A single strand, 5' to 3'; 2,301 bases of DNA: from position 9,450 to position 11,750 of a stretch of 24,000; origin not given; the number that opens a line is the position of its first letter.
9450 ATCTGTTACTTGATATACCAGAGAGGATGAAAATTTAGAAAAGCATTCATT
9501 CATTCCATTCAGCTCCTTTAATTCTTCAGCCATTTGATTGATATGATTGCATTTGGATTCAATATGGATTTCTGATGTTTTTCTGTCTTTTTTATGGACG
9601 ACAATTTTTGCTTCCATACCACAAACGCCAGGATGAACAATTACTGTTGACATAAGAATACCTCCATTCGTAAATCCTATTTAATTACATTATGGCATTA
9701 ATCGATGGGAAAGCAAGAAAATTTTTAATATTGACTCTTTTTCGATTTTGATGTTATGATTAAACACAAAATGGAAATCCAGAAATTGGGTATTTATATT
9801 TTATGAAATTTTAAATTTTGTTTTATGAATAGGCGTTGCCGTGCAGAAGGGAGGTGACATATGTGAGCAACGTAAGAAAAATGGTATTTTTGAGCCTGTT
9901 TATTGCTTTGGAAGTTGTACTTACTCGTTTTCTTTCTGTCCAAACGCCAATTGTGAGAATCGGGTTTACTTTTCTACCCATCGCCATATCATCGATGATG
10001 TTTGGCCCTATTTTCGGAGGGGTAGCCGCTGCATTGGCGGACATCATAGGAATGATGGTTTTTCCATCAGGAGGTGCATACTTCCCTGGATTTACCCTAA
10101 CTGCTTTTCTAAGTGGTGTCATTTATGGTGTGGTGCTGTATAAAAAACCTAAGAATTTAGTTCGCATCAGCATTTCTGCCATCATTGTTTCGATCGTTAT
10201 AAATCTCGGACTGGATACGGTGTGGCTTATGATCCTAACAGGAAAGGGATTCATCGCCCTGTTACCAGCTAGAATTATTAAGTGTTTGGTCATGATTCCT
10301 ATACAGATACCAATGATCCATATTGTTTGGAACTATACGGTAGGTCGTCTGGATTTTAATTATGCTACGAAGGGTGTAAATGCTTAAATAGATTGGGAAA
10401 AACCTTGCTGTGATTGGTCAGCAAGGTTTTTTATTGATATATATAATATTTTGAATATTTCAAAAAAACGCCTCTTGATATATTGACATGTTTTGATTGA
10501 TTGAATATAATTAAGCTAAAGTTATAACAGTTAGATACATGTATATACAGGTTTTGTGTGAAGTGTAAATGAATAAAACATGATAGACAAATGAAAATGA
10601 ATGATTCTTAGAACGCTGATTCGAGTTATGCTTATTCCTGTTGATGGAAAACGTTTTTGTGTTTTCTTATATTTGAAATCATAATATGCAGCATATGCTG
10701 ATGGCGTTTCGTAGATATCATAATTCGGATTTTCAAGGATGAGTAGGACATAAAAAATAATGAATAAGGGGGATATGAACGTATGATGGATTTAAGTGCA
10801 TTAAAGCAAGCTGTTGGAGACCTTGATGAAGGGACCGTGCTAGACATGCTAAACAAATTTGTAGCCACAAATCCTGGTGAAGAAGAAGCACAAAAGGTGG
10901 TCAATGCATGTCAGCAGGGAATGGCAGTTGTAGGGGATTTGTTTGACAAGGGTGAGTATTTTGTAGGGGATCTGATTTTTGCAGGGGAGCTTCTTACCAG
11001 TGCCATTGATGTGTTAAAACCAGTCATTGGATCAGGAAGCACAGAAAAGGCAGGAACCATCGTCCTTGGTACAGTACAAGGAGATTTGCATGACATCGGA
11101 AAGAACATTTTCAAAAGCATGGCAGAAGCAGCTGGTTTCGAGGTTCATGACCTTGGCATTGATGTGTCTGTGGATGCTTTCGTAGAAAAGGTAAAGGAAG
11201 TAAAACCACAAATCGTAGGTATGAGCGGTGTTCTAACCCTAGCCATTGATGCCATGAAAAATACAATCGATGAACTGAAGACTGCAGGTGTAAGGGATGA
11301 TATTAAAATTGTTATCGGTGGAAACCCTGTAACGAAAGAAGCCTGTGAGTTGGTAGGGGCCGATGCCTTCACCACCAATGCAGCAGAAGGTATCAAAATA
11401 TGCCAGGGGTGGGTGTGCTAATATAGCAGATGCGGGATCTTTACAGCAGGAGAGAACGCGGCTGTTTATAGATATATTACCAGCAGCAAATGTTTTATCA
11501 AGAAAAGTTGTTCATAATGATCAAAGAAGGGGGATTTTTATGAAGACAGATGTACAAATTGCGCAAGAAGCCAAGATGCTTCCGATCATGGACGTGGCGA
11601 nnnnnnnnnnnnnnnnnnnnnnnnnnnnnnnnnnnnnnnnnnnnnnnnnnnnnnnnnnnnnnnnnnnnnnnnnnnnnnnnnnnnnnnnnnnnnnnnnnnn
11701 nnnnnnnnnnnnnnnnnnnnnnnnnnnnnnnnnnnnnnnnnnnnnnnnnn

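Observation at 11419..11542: Decayed 5' end of a third methyltransferase paralog stranded between corrinoid protein 1 and fhs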

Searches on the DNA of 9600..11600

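Call 46: search_rna_families(source=window, start=9600, end=11600, threshold=evalue, max_evalue=1)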
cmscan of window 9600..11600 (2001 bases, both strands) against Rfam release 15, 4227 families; matches with E-value up to 1: 2.
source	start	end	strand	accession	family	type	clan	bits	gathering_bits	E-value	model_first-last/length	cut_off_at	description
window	10399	10463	-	RF02844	RefA9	Gene; antisense;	-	27.6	49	0.14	1-64/64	no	Enterococcus sRNA A9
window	9727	9800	+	RF03986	mir-6095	Gene; miRNA;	-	21.9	100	0.81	1-83/83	no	mir-6095 microRNA precursor family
